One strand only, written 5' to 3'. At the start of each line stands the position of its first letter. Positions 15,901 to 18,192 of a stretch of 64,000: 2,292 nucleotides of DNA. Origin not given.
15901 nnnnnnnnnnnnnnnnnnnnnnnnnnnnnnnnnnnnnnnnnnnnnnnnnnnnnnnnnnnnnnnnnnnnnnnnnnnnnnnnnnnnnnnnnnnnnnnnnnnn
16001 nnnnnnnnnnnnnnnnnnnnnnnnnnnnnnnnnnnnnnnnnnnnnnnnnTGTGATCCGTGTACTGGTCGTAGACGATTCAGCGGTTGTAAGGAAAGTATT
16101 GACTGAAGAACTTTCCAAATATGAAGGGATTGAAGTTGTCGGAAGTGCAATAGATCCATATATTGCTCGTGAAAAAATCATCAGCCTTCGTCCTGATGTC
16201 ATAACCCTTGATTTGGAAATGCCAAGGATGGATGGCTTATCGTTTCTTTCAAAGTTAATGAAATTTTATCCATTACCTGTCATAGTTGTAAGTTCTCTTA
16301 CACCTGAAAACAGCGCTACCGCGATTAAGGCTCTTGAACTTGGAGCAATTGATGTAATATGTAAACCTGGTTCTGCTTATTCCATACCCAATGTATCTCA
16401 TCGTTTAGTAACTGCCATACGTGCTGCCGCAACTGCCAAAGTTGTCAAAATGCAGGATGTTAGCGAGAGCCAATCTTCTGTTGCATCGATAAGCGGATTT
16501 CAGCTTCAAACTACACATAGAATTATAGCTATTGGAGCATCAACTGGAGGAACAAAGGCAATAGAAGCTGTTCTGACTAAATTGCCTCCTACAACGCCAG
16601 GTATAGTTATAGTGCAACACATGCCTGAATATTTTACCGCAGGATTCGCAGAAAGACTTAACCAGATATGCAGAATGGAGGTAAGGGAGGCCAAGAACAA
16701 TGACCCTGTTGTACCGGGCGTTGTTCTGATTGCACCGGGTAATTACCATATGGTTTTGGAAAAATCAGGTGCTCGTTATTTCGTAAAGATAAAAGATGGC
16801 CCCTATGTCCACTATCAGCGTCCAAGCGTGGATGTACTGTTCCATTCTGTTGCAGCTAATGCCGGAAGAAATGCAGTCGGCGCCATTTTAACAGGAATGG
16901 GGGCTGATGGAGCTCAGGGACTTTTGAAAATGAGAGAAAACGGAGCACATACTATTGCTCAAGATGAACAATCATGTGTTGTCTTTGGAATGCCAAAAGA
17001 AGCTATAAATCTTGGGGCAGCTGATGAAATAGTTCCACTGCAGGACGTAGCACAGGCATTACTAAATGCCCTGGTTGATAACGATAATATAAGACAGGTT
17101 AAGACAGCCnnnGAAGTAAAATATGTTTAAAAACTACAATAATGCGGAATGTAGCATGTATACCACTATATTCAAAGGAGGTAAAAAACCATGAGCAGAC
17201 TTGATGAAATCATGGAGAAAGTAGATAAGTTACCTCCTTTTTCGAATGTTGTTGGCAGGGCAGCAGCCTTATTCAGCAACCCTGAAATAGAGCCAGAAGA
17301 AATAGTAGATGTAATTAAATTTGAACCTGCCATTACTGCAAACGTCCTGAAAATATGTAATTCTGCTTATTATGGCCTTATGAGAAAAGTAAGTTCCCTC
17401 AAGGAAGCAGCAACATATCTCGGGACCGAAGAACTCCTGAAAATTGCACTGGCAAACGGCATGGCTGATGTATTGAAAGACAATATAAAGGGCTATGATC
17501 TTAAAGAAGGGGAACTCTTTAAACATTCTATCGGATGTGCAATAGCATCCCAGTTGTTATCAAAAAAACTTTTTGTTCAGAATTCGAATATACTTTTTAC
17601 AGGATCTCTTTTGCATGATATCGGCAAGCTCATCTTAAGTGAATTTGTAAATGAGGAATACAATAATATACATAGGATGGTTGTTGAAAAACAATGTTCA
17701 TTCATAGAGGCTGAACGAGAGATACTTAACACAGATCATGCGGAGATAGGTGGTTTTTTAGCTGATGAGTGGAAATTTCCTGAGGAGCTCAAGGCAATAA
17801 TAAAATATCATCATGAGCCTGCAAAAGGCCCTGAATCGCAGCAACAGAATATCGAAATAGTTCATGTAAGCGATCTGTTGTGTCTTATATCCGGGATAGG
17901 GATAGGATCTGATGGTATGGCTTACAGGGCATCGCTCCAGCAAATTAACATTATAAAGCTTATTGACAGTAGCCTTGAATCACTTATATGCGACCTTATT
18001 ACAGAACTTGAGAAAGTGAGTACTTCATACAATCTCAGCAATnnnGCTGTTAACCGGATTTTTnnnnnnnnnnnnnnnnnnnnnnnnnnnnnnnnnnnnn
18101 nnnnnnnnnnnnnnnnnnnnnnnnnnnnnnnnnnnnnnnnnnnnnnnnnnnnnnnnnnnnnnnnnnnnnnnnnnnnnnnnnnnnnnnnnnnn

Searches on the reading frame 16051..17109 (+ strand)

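Call 37: search_protein_families(library=pfam, proteins=[window:16051-17109:+], max_evalue=0.0001)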
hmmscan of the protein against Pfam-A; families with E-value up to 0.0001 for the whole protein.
window:16051-17109:+ (353 aa): 2 families
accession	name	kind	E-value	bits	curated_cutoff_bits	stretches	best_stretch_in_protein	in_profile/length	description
PF01339.22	CheB_methylest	-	6.1e-68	228.4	24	1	159-337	1-174/174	CheB methylesterase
PF00072.30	Response_reg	-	1.1e-20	74.3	30.2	1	4-108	1-102/111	Response regulator receiver domain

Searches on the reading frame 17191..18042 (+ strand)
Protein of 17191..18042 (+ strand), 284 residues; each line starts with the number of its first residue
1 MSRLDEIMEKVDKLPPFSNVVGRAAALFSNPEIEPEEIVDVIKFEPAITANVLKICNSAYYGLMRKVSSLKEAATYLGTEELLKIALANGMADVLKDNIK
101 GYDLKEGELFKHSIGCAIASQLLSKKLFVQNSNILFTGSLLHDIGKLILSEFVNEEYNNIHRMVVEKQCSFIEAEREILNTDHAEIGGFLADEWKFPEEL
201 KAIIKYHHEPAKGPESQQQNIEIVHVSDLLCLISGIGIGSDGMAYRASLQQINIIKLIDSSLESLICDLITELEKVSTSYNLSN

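Call 37: search_protein_families(library=pfam, proteins=[window:17191-18042:+], max_evalue=0.0001)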
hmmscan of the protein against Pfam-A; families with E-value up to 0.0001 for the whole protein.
window:17191-18042:+ (284 aa): 2 families
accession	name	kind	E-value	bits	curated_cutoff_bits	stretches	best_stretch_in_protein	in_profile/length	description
PF08668.18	HDOD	-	1.2e-51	175.4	22.9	1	14-210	1-196/196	HDOD domain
PF01966.28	HD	-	6.1e-10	39.8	22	1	110-228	2-111/116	HD domain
